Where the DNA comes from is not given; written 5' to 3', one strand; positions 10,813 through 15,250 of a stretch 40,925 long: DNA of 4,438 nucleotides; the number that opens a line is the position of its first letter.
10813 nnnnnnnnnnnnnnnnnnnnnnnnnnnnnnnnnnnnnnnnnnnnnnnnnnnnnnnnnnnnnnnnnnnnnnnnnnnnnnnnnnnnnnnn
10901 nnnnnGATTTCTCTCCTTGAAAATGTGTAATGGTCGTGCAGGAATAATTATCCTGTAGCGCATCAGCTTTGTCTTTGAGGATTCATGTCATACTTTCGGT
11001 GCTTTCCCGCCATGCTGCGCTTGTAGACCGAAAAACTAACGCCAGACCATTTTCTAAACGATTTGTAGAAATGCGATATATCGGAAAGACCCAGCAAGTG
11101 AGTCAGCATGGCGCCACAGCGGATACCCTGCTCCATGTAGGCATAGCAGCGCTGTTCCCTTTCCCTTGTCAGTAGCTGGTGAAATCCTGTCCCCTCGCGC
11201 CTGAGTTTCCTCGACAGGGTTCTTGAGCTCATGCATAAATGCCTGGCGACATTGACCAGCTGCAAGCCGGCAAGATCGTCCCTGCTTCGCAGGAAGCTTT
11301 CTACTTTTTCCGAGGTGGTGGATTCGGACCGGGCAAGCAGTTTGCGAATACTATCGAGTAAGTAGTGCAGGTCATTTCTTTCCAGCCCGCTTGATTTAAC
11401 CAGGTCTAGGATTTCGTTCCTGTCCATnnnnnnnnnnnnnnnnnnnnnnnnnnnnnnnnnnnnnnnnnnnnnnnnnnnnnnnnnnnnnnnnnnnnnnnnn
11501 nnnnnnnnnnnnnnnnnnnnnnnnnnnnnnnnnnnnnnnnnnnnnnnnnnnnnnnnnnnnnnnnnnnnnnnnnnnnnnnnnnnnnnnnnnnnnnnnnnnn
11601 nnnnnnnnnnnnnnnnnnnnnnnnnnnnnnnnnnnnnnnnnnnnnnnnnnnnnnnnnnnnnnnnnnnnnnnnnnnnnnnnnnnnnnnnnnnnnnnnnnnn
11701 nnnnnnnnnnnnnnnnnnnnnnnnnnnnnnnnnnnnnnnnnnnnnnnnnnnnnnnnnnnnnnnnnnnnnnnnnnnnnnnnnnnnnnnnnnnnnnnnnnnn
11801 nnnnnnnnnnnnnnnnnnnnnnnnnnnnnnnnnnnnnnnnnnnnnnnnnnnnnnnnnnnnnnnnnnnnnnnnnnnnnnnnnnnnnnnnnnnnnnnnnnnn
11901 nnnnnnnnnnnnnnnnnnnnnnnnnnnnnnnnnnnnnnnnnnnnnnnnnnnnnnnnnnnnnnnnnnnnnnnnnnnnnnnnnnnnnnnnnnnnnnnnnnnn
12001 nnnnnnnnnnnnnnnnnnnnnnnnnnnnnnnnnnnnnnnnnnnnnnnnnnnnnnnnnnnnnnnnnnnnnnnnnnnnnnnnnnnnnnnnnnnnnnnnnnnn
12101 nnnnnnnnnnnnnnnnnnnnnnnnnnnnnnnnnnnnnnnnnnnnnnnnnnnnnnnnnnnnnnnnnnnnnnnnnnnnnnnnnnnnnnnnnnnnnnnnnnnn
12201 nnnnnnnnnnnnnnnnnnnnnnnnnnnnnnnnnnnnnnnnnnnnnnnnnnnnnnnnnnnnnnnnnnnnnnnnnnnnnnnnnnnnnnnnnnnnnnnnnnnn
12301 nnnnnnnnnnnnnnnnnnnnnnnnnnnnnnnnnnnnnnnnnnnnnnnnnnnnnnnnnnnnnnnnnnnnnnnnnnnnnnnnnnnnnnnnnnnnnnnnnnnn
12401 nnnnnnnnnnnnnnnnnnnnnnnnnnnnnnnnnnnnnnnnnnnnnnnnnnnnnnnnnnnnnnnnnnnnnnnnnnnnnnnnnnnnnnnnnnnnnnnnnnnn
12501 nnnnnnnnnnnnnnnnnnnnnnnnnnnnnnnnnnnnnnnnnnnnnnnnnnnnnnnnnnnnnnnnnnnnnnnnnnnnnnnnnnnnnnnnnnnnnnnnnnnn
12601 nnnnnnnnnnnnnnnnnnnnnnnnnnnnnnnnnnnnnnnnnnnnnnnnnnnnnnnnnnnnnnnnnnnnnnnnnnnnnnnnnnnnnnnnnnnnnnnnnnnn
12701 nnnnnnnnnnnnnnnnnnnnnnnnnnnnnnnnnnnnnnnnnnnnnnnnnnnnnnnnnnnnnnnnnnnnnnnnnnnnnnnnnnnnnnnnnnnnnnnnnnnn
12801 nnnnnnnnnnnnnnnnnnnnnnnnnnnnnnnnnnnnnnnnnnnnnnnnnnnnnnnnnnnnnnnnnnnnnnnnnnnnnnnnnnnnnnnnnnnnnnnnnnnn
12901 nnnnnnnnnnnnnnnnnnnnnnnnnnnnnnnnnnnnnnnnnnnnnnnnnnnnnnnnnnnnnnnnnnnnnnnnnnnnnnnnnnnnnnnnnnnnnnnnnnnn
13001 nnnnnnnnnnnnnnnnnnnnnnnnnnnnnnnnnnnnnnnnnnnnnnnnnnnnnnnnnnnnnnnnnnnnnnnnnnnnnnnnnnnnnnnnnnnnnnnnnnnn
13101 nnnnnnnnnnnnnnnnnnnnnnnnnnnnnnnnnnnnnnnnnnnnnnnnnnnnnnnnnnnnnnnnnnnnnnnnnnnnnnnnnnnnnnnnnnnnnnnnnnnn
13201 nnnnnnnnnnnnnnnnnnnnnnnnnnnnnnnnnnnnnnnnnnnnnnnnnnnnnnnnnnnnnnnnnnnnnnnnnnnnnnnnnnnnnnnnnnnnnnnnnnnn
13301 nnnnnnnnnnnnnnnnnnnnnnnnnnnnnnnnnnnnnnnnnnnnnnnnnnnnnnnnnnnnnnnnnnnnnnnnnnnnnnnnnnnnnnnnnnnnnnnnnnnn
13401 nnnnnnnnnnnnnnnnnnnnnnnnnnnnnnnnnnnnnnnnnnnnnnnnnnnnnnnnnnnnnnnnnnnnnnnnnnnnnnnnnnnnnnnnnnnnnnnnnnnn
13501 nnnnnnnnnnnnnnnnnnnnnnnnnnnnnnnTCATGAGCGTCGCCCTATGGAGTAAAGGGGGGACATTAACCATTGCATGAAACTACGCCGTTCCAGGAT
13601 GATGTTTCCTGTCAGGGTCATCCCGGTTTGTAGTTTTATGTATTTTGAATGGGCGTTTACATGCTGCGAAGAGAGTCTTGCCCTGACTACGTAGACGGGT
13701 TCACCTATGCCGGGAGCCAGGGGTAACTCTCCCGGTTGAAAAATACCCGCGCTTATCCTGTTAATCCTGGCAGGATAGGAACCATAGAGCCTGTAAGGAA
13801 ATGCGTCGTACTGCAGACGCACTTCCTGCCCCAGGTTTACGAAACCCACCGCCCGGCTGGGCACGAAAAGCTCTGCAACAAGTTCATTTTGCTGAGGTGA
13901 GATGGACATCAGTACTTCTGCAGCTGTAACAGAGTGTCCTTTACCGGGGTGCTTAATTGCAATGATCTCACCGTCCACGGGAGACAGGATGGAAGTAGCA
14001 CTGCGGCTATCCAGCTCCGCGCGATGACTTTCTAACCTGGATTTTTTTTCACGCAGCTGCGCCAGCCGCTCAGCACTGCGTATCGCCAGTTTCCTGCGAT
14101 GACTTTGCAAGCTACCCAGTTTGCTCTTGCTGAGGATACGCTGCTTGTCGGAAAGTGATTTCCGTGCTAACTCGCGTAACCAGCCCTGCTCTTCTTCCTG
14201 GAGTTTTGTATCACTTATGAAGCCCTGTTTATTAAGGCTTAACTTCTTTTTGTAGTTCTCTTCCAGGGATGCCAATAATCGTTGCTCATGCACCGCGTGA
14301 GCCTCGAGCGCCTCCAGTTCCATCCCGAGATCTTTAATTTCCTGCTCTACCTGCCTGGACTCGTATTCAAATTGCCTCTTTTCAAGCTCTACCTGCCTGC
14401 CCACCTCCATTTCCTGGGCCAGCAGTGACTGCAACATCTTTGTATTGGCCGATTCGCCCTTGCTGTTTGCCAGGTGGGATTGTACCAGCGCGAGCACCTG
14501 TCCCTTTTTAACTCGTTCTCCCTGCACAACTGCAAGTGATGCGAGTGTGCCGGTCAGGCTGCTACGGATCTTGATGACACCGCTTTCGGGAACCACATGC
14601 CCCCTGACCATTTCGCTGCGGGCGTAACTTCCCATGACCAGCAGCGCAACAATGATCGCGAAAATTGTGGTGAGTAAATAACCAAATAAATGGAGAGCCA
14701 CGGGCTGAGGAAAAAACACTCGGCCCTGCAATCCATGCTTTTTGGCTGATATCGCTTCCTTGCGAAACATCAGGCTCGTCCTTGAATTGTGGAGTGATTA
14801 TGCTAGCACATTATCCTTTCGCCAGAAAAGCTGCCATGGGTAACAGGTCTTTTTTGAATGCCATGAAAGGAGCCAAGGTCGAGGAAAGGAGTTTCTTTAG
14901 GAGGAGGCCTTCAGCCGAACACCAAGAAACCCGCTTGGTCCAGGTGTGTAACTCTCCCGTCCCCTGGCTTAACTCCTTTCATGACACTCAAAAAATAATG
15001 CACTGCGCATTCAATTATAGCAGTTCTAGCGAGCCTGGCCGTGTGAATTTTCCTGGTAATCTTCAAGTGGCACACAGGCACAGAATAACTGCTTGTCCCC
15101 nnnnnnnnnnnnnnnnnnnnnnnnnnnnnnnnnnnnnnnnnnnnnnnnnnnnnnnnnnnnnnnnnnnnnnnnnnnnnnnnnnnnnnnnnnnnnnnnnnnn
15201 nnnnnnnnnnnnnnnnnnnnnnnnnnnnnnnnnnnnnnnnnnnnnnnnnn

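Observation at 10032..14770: Colicin V-type (class II) microcin production/export island inside a housekeeping neighbourhood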

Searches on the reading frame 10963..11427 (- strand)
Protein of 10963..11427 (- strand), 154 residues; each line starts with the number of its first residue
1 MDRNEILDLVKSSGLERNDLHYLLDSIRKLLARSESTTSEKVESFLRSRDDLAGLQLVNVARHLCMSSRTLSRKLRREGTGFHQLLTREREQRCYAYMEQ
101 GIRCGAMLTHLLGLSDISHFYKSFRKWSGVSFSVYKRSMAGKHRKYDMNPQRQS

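Call 3: search_protein_families(library=pfam, proteins=[window:10963-11427:-], max_evalue=0.1)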
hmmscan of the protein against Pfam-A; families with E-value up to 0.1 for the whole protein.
window:10963-11427:- (154 aa): 3 families
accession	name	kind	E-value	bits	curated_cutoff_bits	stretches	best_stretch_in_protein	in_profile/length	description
PF12833.13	HTH_18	-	1.9e-10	41.3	33.6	1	61-137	2-79/80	Helix-turn-helix domain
PF00165.29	HTH_AraC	-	5.5e-09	36.4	26.6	2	57-87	11-42/42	Bacterial regulatory helix-turn-helix proteins, AraC family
PF10979.13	DUF2786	-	0.043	14.2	23.9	1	24-40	3-19/40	Protein of unknown function (DUF2786)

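Call 4: search_protein_families(library=ncbifam, proteins=[window:10963-11427:-], max_evalue=0.1)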
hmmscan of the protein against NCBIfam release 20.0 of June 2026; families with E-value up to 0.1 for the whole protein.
window:10963-11427:- (154 aa): 15 families
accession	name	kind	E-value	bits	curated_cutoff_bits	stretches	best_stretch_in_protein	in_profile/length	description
NF049968.1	QhpR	equivalog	4e-18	65.6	250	1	24-132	170-280/284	AraC-like transcriptional regulator QhpR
NF053784.1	TranRegCyprAlk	equivalog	6.7e-09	35.6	500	1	30-137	229-335/336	transcriptional regulator CypR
NF050186.1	TransRegGliRPseudo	equivalog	1.6e-08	34.3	570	1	39-137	237-335/338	AraC family transcriptional regulator GliR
NF007432.1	PRK09978.1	equivalog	9.2e-07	28.3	500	1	56-142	160-246/274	DNA-binding transcriptional regulator GadX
NF011732.0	PRK15185.1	equivalog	2e-06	27.3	354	1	34-135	203-303/309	transcriptional regulator HilD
NF006902.0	PRK09393.1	equivalog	4.9e-06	26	425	1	53-141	235-324/327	transcriptional regulator FtrA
NF007243.0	PRK09685.1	equivalog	1e-05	25.1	199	1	41-139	202-302/303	transcriptional regulator FeaR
TIGR04094.1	adjacent_YSIRK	equivalog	1.8e-05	23.9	200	1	53-135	300-382/383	YSIRK-targeted surface antigen transcriptional regulator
NF047788.1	TransRegPocR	equivalog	4.4e-05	22.9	500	1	34-139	183-291/296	transcriptional regulator PocR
NF007860.0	PRK10572.1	equivalog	0.00013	20.9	208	1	54-143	199-289/292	arabinose operon transcriptional regulator AraC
NF052534.1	RzbtTranRegRhrA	equivalog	0.012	14.9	500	1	53-138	223-310/312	rhizobactin biosynthesis transcriptional regulator RhrA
NF007407.0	PRK09940.1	equivalog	0.014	15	348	1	55-133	151-228/253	transcriptional regulator YdeO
NF047455.1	TF_Staph_AryK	equivalog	0.023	13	850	1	54-145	173-265/759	transcriptional regulator AryK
NF011733.0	PRK15186.1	equivalog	0.07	12.5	403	1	56-128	199-271/291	AraC family transcriptional regulator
NF007693.0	PRK10371.1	equivalog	0.085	12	253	0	112-143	273-304/309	transcriptional regulator MelR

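Call 85: search_protein_families(library=padloc, proteins=[window:10963-11427:-], max_evalue=0.01)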
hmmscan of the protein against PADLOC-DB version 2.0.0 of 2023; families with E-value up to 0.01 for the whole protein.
window:10963-11427:- (154 aa): 0 families

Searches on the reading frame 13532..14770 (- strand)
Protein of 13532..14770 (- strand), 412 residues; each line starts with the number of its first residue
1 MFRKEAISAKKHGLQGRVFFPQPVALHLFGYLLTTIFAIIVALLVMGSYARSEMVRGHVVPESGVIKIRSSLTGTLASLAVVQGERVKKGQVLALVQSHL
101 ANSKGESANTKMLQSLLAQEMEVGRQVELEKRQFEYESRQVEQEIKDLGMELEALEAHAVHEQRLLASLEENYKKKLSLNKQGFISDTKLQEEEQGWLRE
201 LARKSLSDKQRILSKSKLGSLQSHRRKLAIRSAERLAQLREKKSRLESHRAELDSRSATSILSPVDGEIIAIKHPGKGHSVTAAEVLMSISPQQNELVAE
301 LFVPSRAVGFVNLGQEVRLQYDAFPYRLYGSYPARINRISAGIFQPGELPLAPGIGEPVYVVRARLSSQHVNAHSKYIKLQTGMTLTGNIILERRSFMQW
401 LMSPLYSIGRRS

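Call 3: search_protein_families(library=pfam, proteins=[window:13532-14770:-], max_evalue=0.1)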
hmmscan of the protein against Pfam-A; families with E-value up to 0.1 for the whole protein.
window:13532-14770:- (412 aa): 7 families
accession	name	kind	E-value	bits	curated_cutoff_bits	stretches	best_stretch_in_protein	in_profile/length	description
PF13437.12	HlyD_3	-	4.2e-15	56.8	22.2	1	261-345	2-82/106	HlyD family secretion protein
PF16576.10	HlyD_D23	-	2e-09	37.5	30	1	203-327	53-175/214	Barrel-sandwich domain of CusB or HlyD membrane-fusion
PF13533.13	Biotin_lipoyl_2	-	2.3e-05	24.6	29.8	1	66-94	1-29/32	Biotin-lipoyl like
PF00364.28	Biotin_lipoyl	-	0.0032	17.7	22.1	0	74-96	9-36/73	Biotin-requiring enzyme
PF01551.29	Peptidase_M23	-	0.012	16.2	28.7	0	71-101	47-77/96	Peptidase family M23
PF00358.26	PTS_EIIA_1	-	0.024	14.8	27.2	0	72-112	79-119/127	phosphoenolpyruvate-dependent sugar phosphotransferase system, EIIA 1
PF13375.12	RnfC_N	-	0.092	13.2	25.6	0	73-98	38-63/101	RnfC Barrel sandwich hybrid domain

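Call 4: search_protein_families(library=ncbifam, proteins=[window:13532-14770:-], max_evalue=0.1)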
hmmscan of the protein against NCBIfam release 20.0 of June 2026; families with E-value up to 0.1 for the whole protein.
window:13532-14770:- (412 aa): 17 families
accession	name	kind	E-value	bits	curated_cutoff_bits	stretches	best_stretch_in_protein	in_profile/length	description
TIGR01843.1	type_I_hlyD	subfamily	5e-46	157.5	208.65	2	128-410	135-416/422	HlyD family type I secretion periplasmic adaptor subunit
TIGR03794.1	NHLM_micro_HlyD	equivalog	6e-17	61.7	156.2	1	33-306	23-303/421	NHLP bacteriocin system secretion protein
TIGR00998.1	8a0101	subfamily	4.3e-14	52.2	390.8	1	34-326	7-270/334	EmrA/EmrK family multidrug efflux transporter periplasmic adaptor subunit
TIGR01730.1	RND_mfp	subfamily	6.5e-13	48.3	94.9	2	200-340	81-211/322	efflux RND transporter periplasmic adaptor subunit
TIGR02971.1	heterocyst_DevB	subfamily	7.7e-13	48.5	129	1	57-332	5-275/327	ABC exporter membrane fusion protein, DevB family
NF002939.0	PRK03598.1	equivalog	8.8e-07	28.4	393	1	72-329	51-273/332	secretion protein HlyD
NF007785.0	PRK10476.1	equivalog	2.9e-05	23.1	376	1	36-287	19-236/347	multidrug transporter subunit MdtN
TIGR00999.1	8a0102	subfamily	3.2e-05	23.2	319.3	0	84-175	1-45/271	CzcB/NccB family metal efflux transporter periplasmic adaptor subunit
NF008606.0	PRK11578.1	equivalog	7.5e-05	22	342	1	70-131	66-126/371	macrolide transporter subunit MacA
NF006761.0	PRK09282.1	domain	0.0025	16.3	402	1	61-99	517-555/591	pyruvate carboxylase subunit B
NF008589.1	PRK11556.1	equivalog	0.0064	15.4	391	0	257-296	83-121/392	MdtA/MuxA family multidrug efflux RND transporter periplasmic adaptor subunit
TIGR01108.1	oadA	equivalog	0.015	13.7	756.5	0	61-119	513-571/582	sodium-extruding oxaloacetate decarboxylase subunit alpha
NF005239.0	PRK06748.1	subfamily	0.022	14.9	111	0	67-100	45-78/84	hypothetical protein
TIGR01347.1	sucB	equivalog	0.054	12.7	378.65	1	66-194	44-169/404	dihydrolipoyllysine-residue succinyltransferase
NF007850.1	PRK10559.1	equivalog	0.062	12.4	400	0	34-150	10-126/303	p-hydroxybenzoic acid efflux pump subunit AaeA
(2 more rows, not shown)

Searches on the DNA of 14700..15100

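Call 107: search_rna_families(source=window, start=14700, end=15100, threshold=evalue, max_evalue=10, show_alignments=2)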
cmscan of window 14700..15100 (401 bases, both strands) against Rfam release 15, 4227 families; matches with E-value up to 10: 5.
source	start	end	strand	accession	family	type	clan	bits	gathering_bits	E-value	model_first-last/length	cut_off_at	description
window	14850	14995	-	RF03828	MIR831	Gene; miRNA;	-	29.3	100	0.00034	1-181/181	no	MIR831 microRNA precursor family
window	14850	14995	-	RF04160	MIR868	Gene; miRNA;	-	16.9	200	0.76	48-142/194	no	MIR868 microRNA precursor family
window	14744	14773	-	RF03737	mir-8315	Gene; miRNA;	-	15.4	80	2.3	14-47/60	no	mir-8315 microRNA precursor family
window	14926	14989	+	RF02181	ST7-AS2_1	Gene; lncRNA;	-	14.3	80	1.8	1-72/72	no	ST7 antisense RNA 2 conserved region 1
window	14809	14912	-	RF00190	SNORA16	Gene; snRNA; snoRNA; HACA-box;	CL00021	11.5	35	9.4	1-135/135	no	Small nucleolar RNA SNORA16B/SNORA16A family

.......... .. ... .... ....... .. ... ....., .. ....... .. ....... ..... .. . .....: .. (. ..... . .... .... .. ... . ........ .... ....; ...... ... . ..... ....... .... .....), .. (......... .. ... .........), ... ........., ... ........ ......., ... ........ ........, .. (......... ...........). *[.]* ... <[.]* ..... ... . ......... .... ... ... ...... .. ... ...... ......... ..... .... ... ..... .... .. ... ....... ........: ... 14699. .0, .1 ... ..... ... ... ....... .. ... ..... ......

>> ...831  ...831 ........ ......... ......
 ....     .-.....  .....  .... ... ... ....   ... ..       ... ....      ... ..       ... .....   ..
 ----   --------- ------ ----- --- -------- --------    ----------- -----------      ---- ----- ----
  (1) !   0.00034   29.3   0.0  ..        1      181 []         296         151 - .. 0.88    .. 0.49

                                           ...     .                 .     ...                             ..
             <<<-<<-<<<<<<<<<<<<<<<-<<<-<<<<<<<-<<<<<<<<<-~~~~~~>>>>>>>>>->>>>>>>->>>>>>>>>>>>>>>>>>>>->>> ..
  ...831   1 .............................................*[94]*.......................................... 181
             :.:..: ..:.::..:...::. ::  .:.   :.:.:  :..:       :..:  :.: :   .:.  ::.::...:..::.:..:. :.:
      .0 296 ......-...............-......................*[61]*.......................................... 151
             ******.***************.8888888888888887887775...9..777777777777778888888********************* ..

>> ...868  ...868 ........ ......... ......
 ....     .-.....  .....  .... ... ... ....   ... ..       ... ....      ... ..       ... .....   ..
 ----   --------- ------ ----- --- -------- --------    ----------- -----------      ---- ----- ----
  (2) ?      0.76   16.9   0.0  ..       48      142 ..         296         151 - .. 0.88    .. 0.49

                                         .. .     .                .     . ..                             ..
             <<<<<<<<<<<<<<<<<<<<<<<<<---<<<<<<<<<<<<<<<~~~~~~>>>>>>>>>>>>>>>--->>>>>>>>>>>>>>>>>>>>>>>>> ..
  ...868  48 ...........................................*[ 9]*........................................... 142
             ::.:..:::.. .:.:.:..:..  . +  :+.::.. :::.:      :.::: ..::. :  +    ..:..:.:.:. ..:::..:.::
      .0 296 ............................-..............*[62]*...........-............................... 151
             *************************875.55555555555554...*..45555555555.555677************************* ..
